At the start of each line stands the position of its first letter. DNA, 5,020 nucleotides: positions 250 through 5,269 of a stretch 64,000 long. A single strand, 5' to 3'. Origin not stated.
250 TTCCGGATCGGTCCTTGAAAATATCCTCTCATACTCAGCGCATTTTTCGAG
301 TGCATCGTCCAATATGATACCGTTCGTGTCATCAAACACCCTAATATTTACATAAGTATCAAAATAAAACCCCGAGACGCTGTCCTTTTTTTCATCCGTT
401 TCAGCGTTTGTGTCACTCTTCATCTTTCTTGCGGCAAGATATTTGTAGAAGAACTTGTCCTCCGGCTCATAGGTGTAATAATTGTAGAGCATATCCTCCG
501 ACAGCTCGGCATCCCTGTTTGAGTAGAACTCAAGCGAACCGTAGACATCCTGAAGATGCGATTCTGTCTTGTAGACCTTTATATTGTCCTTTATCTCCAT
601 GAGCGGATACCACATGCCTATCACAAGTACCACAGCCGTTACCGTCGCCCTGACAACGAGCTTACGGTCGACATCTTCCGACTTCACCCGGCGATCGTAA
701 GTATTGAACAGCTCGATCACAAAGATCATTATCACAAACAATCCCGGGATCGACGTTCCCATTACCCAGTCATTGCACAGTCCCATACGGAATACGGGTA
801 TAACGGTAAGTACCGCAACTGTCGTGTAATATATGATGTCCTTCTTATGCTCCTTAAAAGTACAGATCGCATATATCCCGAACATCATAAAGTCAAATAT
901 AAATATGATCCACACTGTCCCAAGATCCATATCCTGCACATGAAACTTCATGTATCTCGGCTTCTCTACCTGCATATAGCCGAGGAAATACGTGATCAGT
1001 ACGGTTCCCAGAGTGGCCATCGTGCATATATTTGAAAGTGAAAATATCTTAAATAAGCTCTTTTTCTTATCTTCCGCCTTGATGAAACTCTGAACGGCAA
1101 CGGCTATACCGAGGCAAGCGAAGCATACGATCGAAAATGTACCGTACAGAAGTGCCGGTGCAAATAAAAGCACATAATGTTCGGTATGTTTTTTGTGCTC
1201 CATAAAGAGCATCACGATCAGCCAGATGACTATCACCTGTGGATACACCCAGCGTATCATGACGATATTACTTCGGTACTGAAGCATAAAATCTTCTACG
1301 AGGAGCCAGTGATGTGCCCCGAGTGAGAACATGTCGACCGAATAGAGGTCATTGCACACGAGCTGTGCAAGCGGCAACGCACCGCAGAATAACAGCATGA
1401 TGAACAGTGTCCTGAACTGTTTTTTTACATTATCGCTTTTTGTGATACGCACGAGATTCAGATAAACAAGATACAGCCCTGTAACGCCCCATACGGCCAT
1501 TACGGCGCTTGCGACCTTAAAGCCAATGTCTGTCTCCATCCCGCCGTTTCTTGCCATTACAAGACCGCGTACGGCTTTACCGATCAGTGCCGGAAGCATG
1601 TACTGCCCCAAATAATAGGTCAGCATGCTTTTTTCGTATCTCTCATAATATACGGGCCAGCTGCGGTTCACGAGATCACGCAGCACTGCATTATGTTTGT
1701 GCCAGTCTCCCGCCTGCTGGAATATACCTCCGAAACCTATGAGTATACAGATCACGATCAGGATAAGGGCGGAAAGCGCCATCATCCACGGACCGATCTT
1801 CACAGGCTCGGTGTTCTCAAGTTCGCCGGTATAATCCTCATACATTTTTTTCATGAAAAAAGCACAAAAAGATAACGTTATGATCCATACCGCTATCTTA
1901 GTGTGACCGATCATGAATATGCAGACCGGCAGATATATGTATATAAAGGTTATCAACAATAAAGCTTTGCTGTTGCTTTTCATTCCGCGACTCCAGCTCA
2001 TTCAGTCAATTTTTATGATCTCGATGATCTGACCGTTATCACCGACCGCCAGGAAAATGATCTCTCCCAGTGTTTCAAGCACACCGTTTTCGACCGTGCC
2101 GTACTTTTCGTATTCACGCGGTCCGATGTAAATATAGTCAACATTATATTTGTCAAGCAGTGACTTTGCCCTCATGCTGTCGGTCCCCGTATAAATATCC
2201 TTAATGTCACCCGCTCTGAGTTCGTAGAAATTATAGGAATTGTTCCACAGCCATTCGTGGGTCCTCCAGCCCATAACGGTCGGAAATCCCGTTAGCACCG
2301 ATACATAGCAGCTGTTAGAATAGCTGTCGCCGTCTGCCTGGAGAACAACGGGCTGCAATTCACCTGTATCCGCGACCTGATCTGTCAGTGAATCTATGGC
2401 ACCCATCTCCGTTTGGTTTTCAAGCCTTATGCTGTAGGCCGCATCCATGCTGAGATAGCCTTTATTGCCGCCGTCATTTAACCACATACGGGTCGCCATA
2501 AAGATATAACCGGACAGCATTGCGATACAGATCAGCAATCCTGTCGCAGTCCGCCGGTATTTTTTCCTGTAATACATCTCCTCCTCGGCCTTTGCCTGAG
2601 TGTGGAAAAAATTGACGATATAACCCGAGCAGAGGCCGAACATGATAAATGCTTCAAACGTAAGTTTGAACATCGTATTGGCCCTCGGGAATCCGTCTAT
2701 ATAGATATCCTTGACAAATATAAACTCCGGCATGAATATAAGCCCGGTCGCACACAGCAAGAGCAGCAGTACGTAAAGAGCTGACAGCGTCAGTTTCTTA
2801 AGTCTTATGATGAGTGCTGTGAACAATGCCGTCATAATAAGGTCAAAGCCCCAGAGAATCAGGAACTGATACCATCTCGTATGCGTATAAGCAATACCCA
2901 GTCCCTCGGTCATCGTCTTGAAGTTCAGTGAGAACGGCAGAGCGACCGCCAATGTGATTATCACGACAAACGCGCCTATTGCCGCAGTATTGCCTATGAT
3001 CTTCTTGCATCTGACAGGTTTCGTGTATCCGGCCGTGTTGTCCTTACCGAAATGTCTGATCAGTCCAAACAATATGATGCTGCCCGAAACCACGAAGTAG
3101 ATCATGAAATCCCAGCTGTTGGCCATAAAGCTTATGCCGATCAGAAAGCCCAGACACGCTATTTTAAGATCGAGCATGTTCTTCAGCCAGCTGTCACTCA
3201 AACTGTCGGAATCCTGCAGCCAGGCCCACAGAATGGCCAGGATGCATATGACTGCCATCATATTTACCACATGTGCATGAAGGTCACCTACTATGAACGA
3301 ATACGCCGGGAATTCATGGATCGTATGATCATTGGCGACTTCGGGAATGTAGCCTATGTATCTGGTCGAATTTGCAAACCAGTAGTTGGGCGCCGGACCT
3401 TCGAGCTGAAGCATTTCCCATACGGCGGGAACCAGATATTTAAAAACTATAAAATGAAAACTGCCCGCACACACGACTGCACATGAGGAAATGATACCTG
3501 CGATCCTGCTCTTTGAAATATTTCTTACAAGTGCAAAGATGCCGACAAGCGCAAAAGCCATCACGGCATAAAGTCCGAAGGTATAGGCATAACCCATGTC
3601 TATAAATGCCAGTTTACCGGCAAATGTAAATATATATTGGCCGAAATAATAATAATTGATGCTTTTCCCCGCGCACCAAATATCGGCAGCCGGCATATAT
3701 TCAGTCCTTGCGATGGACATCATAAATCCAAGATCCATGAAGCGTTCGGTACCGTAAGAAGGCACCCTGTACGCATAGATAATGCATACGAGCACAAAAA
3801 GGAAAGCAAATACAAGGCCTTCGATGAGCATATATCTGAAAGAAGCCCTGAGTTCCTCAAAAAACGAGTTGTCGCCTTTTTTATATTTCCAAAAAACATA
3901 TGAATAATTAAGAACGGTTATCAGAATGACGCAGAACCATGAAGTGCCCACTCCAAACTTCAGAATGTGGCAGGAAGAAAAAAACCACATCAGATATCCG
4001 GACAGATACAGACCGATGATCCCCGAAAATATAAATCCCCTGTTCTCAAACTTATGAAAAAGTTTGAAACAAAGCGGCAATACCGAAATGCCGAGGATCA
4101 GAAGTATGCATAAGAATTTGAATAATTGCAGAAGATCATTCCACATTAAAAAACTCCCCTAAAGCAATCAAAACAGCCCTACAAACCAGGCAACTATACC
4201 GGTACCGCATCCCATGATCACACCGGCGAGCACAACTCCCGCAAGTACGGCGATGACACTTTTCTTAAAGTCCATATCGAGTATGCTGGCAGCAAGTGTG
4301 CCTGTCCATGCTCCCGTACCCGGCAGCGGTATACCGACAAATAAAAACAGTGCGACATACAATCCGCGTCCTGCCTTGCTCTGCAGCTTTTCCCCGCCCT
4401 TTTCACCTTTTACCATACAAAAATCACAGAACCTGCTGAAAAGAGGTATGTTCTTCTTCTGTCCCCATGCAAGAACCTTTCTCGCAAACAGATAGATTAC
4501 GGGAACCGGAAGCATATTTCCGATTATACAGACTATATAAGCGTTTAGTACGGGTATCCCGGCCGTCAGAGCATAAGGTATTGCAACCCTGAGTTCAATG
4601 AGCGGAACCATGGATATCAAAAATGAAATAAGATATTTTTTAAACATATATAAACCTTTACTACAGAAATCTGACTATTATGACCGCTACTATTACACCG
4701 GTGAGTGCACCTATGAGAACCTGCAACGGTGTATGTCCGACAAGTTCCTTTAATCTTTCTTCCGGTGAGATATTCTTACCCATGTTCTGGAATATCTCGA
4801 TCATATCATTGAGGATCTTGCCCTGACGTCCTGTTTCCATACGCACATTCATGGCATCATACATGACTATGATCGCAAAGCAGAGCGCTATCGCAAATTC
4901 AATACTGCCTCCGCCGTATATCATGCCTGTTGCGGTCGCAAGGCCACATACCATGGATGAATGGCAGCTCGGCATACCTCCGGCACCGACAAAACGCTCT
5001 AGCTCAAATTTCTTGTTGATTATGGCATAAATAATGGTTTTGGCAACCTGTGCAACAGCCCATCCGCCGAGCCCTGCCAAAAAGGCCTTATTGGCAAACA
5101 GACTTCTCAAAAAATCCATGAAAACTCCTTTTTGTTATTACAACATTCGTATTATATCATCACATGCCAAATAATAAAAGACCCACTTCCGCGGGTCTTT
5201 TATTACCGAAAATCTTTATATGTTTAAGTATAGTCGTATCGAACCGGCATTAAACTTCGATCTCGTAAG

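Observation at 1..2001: Hidden ORF: polytopic membrane protein fused in frame to an ApbE flavinyl transferase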

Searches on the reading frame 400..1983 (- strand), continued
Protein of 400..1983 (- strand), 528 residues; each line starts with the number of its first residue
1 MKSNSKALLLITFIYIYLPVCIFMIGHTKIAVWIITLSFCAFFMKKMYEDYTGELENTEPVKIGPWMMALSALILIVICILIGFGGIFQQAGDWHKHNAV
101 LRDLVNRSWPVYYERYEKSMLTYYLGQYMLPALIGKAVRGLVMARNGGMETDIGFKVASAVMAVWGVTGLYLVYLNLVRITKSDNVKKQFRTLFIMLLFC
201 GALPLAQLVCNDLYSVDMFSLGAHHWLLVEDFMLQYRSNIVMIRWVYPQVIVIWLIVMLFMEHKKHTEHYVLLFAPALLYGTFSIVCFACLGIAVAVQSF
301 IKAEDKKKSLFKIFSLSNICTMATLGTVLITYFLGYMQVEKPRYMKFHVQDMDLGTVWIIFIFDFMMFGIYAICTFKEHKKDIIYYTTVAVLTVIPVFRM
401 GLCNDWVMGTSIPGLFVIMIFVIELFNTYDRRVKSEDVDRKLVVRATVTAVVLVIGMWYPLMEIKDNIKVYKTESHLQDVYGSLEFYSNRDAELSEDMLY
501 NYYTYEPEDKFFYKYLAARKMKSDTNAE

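Call 84: search_protein_families(library=ncbifam, proteins=[L027:3815-4609:+, L042:11530-12309:+, L038:5205-5921:+, L042:12278-14458:+, L038:6909-9872:+], max_evalue=0.001)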
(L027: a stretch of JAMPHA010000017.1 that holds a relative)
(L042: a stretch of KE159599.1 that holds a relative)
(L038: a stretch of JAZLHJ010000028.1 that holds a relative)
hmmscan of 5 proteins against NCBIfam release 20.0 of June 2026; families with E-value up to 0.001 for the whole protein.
L027:3815-4609:+ (264 aa): 13 families
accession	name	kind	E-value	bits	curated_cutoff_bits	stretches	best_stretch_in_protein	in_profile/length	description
NF007986.1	PRK10714.1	equivalog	1.6e-12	47.1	529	1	17-158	3-144/316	undecaprenyl-phosphate 4-deoxy-4-formamido-L-arabinose transferase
NF047588.1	GlcsyltransPgfSStrep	equivalog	5.2e-12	45.6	500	1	21-189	2-170/308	glycosyltransferase PgfS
NF058614.1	PPMAGASynPpgS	equivalog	7.5e-12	45.1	370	1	23-160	3-136/226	polyprenyl-phospho-N-acetylgalactosaminyl synthase PpgS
TIGR03937.1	PgaC_IcaA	equivalog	5.1e-11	42.2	422.3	1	14-115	39-135/407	poly-beta-1,6-N-acetyl-D-glucosamine synthase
TIGR04182.1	glyco_TIGR04182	equivalog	9.4e-10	38.3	325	1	23-226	3-197/293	S-layer glycoprotein N-glycosyltransferase AglJ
NF007482.0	PRK10073.1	equivalog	2.9e-08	33.1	423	1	18-116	4-96/334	glycosyltransferase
NF047683.1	TeichurnBiosyTuaG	equivalog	1e-07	31.9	400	1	20-117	6-98/252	teichuronic acid biosynthesis protein TuaG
TIGR03469.1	HpnB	hypoth_equivalog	5.5e-06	25.7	379.25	1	15-115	39-145/386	hopene-associated glycosyltransferase HpnB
NF041391.1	DPhHxTase_Halo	equivalog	6.7e-06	25.2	375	1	28-143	3-107/213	dolichyl-phosphate hexose transferase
NF010496.0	PRK13915.1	equivalog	7.5e-06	25.2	262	1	18-69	29-80/307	glucosyl-3-phosphoglycerate synthase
NF041875.1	EPS_EpsD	equivalog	1.1e-05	25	370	1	23-119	2-93/325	exopolysaccharide biosynthesis glycosyltransferase EpsD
NF050113.1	gal_furan_GlfT1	equivalog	3.3e-05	23.4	330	1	45-120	21-94/290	galactofuranosyltransferase GlfT1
TIGR04283.1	glyco_like_mftF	equivalog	9.4e-05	22.1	182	1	24-72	3-48/221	TIGR04283 family arsenosugar biosynthesis glycosyltransferase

L042:11530-12309:+ (259 aa): 12 families
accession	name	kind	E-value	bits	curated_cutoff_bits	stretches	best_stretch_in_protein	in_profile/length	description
NF047588.1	GlcsyltransPgfSStrep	equivalog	1.1e-15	57.7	500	1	15-229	2-209/308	glycosyltransferase PgfS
NF007986.1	PRK10714.1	equivalog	1.2e-13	50.8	529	1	12-174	4-164/316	undecaprenyl-phosphate 4-deoxy-4-formamido-L-arabinose transferase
TIGR04182.1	glyco_TIGR04182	equivalog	1.2e-11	44.5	325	1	16-223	2-198/293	S-layer glycoprotein N-glycosyltransferase AglJ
TIGR03937.1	PgaC_IcaA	equivalog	1.2e-10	40.9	422.3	1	4-111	35-135/407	poly-beta-1,6-N-acetyl-D-glucosamine synthase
NF058614.1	PPMAGASynPpgS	equivalog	2.6e-10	40.1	370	1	16-175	2-158/226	polyprenyl-phospho-N-acetylgalactosaminyl synthase PpgS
NF010496.0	PRK13915.1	equivalog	8.5e-06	25.1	262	1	10-65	27-80/307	glucosyl-3-phosphoglycerate synthase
NF007482.0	PRK10073.1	equivalog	0.00014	21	423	1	12-125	4-109/334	glycosyltransferase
TIGR04283.1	glyco_like_mftF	equivalog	0.00016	21.3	182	1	18-97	3-71/221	TIGR04283 family arsenosugar biosynthesis glycosyltransferase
TIGR03469.1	HpnB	hypoth_equivalog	0.00018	20.7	379.25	1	13-119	43-153/386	hopene-associated glycosyltransferase HpnB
NF041875.1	EPS_EpsD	equivalog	0.0002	20.9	370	1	18-117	3-95/325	exopolysaccharide biosynthesis glycosyltransferase EpsD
NF050113.1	gal_furan_GlfT1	equivalog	0.00028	20.3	330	1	49-117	29-95/290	galactofuranosyltransferase GlfT1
TIGR03111.1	glyc2_xrt_Gpos1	hypoth_equivalog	0.00091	18.1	363.95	0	8-117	43-147/439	TIGR03111 family XrtG-associated glycosyltransferase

L038:5205-5921:+ (238 aa): 9 families
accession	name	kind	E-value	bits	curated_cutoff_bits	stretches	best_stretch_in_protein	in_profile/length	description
NF007986.1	PRK10714.1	equivalog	2.9e-09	36.4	529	1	8-223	8-218/316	undecaprenyl-phosphate 4-deoxy-4-formamido-L-arabinose transferase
NF047588.1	GlcsyltransPgfSStrep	equivalog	5.4e-08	32.4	500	1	8-178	3-173/308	glycosyltransferase PgfS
NF010496.0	PRK13915.1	equivalog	2e-07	30.4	262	1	8-63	33-88/307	glucosyl-3-phosphoglycerate synthase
TIGR03937.1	PgaC_IcaA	equivalog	3.9e-07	29.4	422.3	1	7-102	46-136/407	poly-beta-1,6-N-acetyl-D-glucosamine synthase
TIGR03469.1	HpnB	hypoth_equivalog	1.7e-05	24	379.25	1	8-115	46-159/386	hopene-associated glycosyltransferase HpnB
NF058614.1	PPMAGASynPpgS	equivalog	5e-05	22.8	370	1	9-130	3-117/226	polyprenyl-phospho-N-acetylgalactosaminyl synthase PpgS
TIGR04182.1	glyco_TIGR04182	equivalog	5.6e-05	22.7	325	1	10-128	4-111/293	S-layer glycoprotein N-glycosyltransferase AglJ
TIGR04283.1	glyco_like_mftF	equivalog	0.0001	22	182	1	10-61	3-51/221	TIGR04283 family arsenosugar biosynthesis glycosyltransferase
TIGR03111.1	glyc2_xrt_Gpos1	hypoth_equivalog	0.00036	19.4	363.95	1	8-108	51-148/439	TIGR03111 family XrtG-associated glycosyltransferase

L042:12278-14458:+ (726 aa): 0 families

L038:6909-9872:+ (987 aa): 2 families
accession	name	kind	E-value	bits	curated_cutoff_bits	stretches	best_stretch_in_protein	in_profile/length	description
TIGR04320.1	Surf_Exclu_PgrA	domain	8.2e-07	28.6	70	1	156-279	230-358/360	SEC10/PgrA surface exclusion domain-containing protein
TIGR02168.1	SMC_prok_B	equivalog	0.0008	17.2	567.35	1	564-805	689-946/1181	chromosome segregation protein SMC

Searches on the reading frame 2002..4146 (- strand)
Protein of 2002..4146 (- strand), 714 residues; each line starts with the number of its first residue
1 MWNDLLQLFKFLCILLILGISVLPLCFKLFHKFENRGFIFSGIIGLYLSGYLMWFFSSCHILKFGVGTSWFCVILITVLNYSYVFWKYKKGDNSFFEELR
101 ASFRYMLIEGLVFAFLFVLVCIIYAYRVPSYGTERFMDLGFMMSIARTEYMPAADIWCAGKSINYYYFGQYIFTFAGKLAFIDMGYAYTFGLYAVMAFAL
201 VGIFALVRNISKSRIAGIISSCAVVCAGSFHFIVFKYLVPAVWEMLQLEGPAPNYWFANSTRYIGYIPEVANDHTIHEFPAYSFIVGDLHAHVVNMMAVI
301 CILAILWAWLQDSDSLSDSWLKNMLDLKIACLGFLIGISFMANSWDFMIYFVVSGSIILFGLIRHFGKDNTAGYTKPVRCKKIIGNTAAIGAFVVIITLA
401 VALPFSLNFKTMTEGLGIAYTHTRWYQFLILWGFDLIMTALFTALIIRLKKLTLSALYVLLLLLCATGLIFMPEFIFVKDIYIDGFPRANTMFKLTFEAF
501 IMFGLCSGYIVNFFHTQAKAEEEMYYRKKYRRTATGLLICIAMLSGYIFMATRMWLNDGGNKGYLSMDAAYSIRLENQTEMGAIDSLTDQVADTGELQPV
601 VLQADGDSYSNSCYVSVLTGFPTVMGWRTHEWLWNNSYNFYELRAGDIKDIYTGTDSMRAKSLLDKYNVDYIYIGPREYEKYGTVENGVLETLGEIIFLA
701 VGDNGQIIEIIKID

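Call 3: search_protein_families(library=pfam, proteins=[window:2002-4146:-], max_evalue=0.01)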
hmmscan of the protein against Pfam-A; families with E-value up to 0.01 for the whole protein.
window:2002-4146:- (714 aa): 1 family
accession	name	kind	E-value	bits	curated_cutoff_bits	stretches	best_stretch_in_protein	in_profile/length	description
PF10060.15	DUF2298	-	3.8e-85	287.1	27.8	2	48-448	1-388/488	Uncharacterized membrane protein (DUF2298)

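Call 9: search_protein_families(library=ncbifam, proteins=[window:2002-4146:-], max_evalue=1)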
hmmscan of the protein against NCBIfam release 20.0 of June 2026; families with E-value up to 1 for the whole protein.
window:2002-4146:- (714 aa): 1 family
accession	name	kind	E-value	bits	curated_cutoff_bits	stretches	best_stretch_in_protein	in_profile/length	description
TIGR03662.1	Chlor_Arch_YYY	subfamily_domain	3e-130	436.1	300.25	2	7-443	4-424/727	chlor_Arch_YYY domain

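Call 54: search_solved_structures(query=window:2002-4146:-, max_evalue=10)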
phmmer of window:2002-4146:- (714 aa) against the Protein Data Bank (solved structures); distinct sequences matched with E-value up to 10: 2.
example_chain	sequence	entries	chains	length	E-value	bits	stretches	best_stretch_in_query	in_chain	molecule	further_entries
1c7k_A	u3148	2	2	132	1.1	11.1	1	632-694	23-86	ZINC ENDOPROTEASE | ZINC PROTEASE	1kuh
4hx3_A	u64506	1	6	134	1.1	11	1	632-694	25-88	Extracellular small neutral protease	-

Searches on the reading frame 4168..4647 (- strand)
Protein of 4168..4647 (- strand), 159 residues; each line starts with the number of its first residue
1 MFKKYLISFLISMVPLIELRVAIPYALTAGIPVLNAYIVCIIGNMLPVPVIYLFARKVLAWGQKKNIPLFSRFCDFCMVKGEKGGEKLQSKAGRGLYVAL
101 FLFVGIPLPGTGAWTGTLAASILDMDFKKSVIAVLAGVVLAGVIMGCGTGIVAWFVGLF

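Call 3: search_protein_families(library=pfam, proteins=[window:4168-4647:-], max_evalue=0.01)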
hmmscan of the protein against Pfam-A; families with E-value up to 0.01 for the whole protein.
window:4168-4647:- (159 aa): 1 family
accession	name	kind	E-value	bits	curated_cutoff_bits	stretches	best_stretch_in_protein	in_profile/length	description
PF06695.16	Sm_multidrug_ex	-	1.5e-42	145.4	30.7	1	18-144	1-121/121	Putative small multi-drug export protein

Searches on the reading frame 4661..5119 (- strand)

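Call 3: search_protein_families(library=pfam, proteins=[window:4661-5119:-], max_evalue=0.01)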
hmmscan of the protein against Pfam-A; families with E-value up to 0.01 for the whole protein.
window:4661-5119:- (152 aa): 2 families
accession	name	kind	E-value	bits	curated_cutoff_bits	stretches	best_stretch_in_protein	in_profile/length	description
PF02681.20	DUF212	-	6.7e-46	156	26.5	1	9-144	2-126/126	Divergent PAP2 family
PF01569.27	PAP2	-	0.0034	17.6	27.2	0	46-90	48-97/130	PAP2 superfamily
